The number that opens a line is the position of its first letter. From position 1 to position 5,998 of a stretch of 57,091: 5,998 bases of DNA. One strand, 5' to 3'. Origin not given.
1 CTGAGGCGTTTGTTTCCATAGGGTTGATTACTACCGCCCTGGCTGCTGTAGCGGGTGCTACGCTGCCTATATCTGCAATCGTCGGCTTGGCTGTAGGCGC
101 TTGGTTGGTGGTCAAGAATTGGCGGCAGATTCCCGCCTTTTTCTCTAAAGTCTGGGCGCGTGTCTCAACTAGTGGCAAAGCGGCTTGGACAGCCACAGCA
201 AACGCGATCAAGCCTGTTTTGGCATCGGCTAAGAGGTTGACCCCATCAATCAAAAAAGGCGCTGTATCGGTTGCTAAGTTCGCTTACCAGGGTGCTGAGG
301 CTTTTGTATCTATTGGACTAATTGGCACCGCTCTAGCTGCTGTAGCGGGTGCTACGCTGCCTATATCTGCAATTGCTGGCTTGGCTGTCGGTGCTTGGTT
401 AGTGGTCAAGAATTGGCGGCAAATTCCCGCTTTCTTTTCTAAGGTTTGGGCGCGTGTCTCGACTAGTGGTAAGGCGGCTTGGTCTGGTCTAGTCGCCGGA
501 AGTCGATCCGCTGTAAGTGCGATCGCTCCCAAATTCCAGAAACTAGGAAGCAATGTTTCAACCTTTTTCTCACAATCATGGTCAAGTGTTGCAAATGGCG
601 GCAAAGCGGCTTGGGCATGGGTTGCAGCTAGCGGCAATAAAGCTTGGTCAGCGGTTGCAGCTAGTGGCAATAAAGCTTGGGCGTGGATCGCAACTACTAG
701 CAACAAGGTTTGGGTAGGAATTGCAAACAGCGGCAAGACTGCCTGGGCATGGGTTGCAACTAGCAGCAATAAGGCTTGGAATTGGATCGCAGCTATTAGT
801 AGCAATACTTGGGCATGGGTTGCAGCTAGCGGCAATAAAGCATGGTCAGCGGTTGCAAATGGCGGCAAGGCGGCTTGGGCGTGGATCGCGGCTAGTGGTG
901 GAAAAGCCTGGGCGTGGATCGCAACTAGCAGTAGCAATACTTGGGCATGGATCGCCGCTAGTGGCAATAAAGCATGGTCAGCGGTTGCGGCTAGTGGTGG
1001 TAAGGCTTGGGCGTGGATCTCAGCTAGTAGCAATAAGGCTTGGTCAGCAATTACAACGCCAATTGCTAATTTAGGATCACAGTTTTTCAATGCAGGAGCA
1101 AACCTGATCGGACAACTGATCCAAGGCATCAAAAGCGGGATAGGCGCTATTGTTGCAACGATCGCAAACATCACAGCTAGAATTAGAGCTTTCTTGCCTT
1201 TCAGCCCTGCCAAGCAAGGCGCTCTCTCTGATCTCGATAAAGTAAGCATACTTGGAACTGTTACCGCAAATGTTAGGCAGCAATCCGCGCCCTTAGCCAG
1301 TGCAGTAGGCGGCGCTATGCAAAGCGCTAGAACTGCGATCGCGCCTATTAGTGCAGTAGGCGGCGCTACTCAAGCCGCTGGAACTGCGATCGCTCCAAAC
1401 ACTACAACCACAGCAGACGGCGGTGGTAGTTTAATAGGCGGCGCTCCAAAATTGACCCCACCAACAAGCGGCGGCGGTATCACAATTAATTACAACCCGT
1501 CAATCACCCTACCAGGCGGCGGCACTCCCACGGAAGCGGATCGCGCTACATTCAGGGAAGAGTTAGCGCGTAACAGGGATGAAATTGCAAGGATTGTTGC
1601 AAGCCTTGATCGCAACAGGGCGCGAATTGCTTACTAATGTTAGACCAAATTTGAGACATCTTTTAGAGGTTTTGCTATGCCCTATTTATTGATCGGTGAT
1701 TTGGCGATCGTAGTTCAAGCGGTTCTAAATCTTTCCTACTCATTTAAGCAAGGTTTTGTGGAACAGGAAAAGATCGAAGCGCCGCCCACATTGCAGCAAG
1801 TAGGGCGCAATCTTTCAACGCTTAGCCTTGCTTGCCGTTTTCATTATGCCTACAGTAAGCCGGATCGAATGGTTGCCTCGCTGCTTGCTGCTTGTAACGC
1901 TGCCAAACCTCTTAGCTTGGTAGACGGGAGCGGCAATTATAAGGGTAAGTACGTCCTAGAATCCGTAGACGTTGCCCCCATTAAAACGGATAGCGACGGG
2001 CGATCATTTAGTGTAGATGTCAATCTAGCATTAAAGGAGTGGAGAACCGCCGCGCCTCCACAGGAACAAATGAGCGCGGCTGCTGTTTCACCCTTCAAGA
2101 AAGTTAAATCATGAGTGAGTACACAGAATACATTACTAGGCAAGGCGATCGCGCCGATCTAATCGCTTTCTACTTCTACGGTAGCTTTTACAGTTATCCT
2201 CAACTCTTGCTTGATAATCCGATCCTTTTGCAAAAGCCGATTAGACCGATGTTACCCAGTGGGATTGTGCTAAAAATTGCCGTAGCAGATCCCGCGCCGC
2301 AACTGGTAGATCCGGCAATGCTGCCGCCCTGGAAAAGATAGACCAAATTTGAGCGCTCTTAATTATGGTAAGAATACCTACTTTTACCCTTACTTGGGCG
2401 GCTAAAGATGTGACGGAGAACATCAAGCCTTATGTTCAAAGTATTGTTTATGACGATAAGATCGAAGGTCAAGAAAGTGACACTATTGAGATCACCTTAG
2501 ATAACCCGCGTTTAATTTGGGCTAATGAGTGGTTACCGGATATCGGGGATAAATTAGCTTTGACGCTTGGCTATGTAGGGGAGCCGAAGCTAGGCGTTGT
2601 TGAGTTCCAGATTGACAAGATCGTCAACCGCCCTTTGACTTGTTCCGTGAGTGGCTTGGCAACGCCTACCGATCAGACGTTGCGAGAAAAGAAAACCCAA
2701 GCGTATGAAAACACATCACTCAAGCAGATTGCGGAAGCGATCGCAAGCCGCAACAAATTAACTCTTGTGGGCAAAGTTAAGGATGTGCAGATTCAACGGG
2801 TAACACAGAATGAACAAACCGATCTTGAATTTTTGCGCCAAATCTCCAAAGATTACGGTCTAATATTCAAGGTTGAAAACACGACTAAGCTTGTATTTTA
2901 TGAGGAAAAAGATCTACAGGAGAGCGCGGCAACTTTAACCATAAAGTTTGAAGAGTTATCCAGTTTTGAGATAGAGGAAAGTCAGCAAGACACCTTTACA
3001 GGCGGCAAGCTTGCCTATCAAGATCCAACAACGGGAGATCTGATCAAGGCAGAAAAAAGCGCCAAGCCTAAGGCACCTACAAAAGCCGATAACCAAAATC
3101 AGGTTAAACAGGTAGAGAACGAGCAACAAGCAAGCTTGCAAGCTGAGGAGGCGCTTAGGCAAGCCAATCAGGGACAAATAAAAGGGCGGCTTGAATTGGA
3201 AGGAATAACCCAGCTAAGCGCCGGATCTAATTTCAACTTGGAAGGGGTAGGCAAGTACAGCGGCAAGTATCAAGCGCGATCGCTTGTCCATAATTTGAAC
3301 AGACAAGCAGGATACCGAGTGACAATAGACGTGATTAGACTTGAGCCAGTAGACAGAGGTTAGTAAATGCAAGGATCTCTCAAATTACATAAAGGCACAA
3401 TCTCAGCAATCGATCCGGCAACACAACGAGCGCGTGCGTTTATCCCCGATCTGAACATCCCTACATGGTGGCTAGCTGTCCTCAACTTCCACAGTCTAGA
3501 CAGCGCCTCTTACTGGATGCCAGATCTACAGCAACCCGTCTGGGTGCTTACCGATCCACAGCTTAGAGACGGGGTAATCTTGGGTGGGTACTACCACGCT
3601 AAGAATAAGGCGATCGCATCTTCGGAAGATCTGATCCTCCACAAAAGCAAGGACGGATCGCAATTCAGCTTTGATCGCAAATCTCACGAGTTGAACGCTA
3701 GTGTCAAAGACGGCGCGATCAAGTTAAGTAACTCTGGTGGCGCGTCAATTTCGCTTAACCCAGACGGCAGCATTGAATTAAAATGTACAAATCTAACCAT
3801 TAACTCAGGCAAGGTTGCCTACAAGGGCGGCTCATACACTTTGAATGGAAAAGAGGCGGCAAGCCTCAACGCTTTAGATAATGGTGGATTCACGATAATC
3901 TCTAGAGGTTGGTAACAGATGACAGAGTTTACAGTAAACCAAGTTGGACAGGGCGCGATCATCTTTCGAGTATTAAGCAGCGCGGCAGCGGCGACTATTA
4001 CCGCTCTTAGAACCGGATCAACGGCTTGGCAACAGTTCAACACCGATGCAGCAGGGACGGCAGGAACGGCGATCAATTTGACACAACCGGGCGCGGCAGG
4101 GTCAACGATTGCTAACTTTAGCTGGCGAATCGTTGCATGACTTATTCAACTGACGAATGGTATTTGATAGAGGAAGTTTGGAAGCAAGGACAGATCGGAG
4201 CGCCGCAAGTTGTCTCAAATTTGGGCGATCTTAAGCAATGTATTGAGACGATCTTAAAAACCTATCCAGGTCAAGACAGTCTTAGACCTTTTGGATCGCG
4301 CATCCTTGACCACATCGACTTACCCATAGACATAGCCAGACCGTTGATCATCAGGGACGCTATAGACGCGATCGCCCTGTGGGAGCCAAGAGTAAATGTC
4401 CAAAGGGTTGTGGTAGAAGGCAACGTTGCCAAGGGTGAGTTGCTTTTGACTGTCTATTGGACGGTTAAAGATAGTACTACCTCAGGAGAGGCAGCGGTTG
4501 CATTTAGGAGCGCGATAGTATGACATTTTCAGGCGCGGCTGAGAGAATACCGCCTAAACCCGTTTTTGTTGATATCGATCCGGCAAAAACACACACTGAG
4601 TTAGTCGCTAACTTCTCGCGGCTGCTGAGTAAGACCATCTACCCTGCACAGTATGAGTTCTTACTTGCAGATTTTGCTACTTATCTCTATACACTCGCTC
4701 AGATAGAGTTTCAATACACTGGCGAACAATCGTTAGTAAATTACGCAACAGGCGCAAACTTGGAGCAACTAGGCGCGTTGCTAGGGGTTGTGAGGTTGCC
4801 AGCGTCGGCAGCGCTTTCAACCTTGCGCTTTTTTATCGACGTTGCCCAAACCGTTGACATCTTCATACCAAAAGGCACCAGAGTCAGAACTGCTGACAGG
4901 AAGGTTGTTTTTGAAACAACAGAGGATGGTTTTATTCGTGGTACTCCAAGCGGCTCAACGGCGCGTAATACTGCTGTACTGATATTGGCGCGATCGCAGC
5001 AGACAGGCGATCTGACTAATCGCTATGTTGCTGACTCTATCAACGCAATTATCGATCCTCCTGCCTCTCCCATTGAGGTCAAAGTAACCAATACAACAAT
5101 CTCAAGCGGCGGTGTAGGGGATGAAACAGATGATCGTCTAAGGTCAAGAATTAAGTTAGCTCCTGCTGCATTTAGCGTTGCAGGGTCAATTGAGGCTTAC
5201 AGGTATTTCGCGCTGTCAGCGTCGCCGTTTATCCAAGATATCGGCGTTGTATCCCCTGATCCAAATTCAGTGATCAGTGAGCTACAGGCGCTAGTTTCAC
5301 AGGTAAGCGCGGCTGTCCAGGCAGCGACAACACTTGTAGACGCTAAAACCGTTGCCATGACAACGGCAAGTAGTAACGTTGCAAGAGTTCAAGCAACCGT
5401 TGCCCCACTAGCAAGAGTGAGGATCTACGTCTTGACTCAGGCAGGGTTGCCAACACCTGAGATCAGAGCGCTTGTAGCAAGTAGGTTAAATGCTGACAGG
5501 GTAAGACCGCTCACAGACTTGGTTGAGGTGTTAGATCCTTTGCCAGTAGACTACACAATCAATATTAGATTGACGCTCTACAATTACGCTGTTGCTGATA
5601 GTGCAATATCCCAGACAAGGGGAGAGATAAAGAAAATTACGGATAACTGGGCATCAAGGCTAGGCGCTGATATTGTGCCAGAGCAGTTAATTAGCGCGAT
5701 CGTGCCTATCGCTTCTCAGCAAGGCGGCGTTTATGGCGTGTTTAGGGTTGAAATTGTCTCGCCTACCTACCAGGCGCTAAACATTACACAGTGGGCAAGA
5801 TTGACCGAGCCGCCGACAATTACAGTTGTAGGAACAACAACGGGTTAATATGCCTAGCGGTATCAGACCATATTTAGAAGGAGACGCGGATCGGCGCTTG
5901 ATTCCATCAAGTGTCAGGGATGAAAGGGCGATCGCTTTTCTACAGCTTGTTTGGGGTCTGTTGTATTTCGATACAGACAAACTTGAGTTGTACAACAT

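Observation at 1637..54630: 32 copies of a 26-bp quasi-palindrome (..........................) mark nearly every gene-block boundary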

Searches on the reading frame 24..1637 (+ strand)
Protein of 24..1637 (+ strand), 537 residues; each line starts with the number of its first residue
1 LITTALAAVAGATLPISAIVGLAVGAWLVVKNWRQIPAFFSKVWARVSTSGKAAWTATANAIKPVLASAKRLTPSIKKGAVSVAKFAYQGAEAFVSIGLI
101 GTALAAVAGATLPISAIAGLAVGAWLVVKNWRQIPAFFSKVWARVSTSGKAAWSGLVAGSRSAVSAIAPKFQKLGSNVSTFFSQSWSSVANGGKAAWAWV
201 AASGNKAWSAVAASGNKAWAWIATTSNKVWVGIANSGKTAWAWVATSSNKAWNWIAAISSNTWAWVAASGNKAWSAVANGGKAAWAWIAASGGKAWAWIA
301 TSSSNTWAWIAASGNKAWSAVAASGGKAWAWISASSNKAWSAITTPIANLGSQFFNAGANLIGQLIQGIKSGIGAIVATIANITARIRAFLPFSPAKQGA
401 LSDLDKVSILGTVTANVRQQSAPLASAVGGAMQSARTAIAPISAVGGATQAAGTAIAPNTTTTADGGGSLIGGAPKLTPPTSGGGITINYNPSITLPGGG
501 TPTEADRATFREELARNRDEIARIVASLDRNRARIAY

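Call 9: search_protein_families(library=pfam, proteins=[window:24-1637:+], max_evalue=0.01)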
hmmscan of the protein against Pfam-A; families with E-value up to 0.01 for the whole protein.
window:24-1637:+ (537 aa): 0 families

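Call 23: search_protein_families(library=phrogs, proteins=[window:24-1637:+], max_evalue=0.01)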
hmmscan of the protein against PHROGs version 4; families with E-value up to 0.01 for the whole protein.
window:24-1637:+ (537 aa): 9 families
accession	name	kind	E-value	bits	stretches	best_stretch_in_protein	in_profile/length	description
phrog_4200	-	tail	2.9e-11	43.6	2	95-391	200-466/732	tail length tape measure protein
phrog_1272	-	tail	8.7e-10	38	1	3-481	641-1094/1606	tail length tape measure protein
phrog_5690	-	unknown function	2.3e-09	37.5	2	90-193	555-656/907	-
phrog_305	-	tail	2.7e-07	30.6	1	227-402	548-713/1001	tail length tape measure protein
phrog_32452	-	unknown function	5.5e-07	29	1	353-447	508-654/724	-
phrog_28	-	tail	0.00013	21.7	1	5-55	648-699/1228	tail length tape measure protein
phrog_1535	-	tail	0.00046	19.4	0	89-457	805-1100/1152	tail length tape measure protein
phrog_17727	-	tail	0.00061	19.9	0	82-159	183-265/443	tail length tape measure protein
phrog_15254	-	unknown function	0.0096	17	0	114-172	76-133/144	-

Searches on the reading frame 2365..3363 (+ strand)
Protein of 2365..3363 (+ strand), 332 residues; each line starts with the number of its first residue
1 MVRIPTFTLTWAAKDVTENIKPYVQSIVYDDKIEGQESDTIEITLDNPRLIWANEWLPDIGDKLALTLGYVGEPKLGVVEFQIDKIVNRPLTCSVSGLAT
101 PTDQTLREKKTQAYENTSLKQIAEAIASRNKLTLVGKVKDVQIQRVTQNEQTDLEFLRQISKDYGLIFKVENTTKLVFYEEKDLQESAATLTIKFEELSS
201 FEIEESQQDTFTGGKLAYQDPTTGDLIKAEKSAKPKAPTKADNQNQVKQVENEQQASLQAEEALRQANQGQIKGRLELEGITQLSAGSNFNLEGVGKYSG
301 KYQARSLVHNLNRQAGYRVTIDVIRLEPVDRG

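Call 23: search_protein_families(library=phrogs, proteins=[window:2365-3363:+], max_evalue=0.01)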
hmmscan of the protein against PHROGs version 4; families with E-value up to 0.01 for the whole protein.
window:2365-3363:+ (332 aa): 5 families
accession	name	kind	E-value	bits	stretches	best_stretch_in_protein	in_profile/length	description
phrog_52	-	tail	2.6e-74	252.3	1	1-323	190-511/677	tail protein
phrog_20686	-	unknown function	1.3e-17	65.3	1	227-328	5-106/135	-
phrog_4456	-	unknown function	3.1e-16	60.2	1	2-113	16-124/126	-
phrog_24348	-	unknown function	0.00034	21.5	1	2-35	14-47/50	-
phrog_33062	-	unknown function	0.0012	20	1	280-325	3-48/54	-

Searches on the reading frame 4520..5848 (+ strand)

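Call 23: search_protein_families(library=phrogs, proteins=[window:4520-5848:+], max_evalue=0.01)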
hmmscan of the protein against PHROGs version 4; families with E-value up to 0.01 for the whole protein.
window:4520-5848:+ (442 aa): 3 families
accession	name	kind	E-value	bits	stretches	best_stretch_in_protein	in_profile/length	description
phrog_6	-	tail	1.8e-53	183.1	1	14-430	65-400/548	baseplate wedge subunit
phrog_4226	-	tail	1.4e-31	110.5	2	281-431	75-219/228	baseplate protein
phrog_21670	-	unknown function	4.7e-28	98.7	1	13-156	5-147/152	-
